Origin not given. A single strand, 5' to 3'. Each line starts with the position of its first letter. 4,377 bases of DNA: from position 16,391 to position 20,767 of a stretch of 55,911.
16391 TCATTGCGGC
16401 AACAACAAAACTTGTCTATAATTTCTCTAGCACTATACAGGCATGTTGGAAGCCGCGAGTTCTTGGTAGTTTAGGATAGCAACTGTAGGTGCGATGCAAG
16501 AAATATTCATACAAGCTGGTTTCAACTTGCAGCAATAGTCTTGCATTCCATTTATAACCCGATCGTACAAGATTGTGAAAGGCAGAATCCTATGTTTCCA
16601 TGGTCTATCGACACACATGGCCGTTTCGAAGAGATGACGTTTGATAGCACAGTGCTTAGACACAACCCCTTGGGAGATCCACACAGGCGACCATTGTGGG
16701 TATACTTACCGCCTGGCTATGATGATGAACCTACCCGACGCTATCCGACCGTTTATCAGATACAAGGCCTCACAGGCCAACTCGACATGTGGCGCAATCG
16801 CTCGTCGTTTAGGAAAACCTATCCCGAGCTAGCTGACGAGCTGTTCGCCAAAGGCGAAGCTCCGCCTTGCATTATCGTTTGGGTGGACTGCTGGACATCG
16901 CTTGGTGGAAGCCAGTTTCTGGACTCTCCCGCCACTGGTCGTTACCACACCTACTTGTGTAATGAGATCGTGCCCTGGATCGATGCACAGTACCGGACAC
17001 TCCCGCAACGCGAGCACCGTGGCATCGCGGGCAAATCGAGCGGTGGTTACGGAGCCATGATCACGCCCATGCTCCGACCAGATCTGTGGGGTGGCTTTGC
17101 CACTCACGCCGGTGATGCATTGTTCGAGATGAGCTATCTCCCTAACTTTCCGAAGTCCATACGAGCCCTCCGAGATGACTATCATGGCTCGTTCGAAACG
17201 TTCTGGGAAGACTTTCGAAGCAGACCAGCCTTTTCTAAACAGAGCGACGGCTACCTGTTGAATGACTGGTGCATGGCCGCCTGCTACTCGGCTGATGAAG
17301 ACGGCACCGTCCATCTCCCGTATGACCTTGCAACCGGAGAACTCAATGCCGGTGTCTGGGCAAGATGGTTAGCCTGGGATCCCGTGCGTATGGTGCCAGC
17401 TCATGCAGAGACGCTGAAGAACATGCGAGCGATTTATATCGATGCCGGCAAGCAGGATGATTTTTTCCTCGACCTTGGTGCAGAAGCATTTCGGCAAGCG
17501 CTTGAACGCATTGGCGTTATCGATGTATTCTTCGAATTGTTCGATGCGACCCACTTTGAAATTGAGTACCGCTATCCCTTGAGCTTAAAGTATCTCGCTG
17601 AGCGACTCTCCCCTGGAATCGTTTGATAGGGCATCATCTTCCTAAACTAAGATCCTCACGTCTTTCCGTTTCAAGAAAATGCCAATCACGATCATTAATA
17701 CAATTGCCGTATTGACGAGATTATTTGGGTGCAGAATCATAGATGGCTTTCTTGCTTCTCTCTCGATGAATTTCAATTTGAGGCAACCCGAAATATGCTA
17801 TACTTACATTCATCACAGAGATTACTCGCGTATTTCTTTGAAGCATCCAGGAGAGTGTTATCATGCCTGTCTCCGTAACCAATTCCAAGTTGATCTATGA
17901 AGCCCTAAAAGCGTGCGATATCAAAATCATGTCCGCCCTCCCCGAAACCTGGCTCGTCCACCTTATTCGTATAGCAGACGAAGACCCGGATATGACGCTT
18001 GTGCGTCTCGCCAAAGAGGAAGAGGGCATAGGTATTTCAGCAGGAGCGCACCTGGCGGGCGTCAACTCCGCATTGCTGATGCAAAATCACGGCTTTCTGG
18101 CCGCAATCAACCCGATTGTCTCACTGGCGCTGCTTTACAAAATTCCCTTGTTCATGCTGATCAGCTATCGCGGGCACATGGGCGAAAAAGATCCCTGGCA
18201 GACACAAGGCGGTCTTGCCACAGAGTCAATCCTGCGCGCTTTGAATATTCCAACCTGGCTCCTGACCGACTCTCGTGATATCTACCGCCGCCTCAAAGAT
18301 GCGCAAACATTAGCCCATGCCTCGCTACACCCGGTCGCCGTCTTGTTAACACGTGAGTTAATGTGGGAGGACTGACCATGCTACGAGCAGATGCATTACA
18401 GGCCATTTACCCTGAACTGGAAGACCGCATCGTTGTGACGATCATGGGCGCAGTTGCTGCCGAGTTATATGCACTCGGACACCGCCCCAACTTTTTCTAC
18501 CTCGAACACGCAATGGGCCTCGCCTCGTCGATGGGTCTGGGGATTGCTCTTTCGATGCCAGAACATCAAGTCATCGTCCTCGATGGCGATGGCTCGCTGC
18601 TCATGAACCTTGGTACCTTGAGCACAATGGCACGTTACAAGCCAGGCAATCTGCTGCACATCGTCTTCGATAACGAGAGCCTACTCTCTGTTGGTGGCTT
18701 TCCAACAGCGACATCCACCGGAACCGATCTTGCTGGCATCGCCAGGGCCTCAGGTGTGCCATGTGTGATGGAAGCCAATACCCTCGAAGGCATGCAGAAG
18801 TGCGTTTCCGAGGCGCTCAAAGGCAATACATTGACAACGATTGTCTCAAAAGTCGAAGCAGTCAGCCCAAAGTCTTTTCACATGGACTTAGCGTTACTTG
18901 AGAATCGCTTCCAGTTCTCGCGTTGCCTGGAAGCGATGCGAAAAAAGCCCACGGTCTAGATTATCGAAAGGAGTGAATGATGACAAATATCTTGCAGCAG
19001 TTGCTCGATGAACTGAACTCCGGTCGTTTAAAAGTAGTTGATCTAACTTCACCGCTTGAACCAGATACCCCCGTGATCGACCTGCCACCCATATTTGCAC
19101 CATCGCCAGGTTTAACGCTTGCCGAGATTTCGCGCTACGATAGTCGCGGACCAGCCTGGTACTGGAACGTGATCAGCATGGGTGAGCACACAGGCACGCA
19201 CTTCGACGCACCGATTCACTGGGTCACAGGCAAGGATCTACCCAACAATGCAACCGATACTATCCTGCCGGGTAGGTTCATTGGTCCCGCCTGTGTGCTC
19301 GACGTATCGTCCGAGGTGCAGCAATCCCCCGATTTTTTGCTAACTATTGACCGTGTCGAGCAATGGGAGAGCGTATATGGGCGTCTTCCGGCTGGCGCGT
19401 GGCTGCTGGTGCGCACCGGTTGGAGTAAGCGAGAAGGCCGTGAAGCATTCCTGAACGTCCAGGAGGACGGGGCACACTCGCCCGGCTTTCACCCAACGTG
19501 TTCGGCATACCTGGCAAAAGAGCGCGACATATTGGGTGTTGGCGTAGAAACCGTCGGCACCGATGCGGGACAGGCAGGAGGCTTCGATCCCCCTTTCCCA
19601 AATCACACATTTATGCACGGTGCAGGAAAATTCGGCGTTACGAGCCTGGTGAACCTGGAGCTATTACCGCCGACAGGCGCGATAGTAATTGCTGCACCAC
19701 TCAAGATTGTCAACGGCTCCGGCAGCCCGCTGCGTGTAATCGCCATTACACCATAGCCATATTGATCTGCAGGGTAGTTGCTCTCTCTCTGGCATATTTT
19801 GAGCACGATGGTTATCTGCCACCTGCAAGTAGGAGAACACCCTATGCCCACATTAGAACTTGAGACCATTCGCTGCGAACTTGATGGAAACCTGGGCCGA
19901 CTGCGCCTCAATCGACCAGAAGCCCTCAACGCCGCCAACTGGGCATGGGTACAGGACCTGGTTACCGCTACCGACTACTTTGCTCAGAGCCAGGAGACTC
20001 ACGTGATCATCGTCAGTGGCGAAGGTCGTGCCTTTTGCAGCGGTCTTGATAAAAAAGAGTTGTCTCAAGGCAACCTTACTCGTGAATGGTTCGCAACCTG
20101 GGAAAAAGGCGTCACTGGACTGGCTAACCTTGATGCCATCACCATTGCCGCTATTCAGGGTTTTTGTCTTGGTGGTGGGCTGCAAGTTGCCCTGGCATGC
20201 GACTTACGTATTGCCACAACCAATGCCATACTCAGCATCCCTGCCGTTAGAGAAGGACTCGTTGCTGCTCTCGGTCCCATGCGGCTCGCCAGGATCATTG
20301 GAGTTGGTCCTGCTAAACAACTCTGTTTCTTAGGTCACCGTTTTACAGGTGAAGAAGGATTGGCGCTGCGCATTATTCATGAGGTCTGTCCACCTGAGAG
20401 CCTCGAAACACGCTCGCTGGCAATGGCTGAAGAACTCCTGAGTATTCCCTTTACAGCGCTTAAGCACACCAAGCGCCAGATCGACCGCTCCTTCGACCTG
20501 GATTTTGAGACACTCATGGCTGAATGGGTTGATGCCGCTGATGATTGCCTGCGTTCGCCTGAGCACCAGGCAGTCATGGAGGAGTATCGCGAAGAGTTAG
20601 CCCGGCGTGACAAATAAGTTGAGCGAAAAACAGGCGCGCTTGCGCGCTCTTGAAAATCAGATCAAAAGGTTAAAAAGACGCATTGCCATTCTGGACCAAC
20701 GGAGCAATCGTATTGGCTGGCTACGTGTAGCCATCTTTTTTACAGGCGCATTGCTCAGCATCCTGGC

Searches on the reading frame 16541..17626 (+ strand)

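Call 8: search_protein_families(library=ncbifam, proteins=[window:16541-17626:+], max_evalue=0.001)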
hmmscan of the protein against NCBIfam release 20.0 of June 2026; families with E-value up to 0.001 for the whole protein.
window:16541-17626:+ (361 aa): 2 families
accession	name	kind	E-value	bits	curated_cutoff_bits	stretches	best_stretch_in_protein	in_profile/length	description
NF041944.1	Xylase_Ferestase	equivalog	1.5e-11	43.2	1200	1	50-191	482-622/694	bifunctional endo-1,4-beta-xylanase/feruloyl esterase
TIGR02821.1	fghA_ester_D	equivalog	1.9e-06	27.6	281.7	0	134-188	116-168/275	S-formylglutathione hydrolase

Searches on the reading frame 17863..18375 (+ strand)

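Call 25: search_protein_families(library=pfam, proteins=[window:17863-18375:+], max_evalue=0.001)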
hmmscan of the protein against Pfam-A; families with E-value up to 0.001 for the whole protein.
window:17863-18375:+ (170 aa): 1 family
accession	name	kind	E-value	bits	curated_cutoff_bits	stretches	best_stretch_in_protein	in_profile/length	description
PF02776.23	TPP_enzyme_N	-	0.00021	21.5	26.8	1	8-100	4-97/119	Thiamine pyrophosphate enzyme, N-terminal TPP binding domain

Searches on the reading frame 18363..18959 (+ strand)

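Call 25: search_protein_families(library=pfam, proteins=[window:18363-18959:+], max_evalue=0.001)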
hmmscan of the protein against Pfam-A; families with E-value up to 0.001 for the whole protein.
window:18363-18959:+ (198 aa): 1 family
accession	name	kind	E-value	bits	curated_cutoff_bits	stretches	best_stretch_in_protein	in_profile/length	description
PF02775.26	TPP_enzyme_C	-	1.2e-17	64.6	21.9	1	40-160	17-149/151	Thiamine pyrophosphate enzyme, C-terminal TPP binding domain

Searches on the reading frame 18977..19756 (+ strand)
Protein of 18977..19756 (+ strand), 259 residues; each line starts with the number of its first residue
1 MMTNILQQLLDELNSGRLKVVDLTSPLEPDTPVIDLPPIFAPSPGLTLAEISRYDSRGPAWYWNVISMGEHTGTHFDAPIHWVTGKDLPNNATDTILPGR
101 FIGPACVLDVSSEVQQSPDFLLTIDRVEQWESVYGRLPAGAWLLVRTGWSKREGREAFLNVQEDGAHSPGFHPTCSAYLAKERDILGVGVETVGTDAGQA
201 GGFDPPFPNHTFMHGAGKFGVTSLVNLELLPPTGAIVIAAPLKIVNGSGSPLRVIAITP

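Call 25: search_protein_families(library=pfam, proteins=[window:18977-19756:+], max_evalue=0.001)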
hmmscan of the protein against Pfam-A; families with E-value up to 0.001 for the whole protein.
window:18977-19756:+ (259 aa): 1 family
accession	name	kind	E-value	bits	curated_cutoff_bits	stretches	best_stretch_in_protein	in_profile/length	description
PF04199.19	Cyclase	-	2.3e-38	132.1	23.1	1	21-197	1-142/142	Putative cyclase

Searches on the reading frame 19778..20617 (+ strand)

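Call 25: search_protein_families(library=pfam, proteins=[window:19778-20617:+], max_evalue=0.001)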
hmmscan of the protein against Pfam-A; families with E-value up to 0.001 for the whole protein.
window:19778-20617:+ (279 aa): 2 families
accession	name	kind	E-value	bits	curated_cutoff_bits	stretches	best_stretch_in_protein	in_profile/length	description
PF00378.25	ECH_1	-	1e-40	140.1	27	1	38-272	5-242/251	Enoyl-CoA hydratase/isomerase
PF16113.10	ECH_2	-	3.4e-22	79.8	27.2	1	40-271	2-239/335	Enoyl-CoA hydratase/isomerase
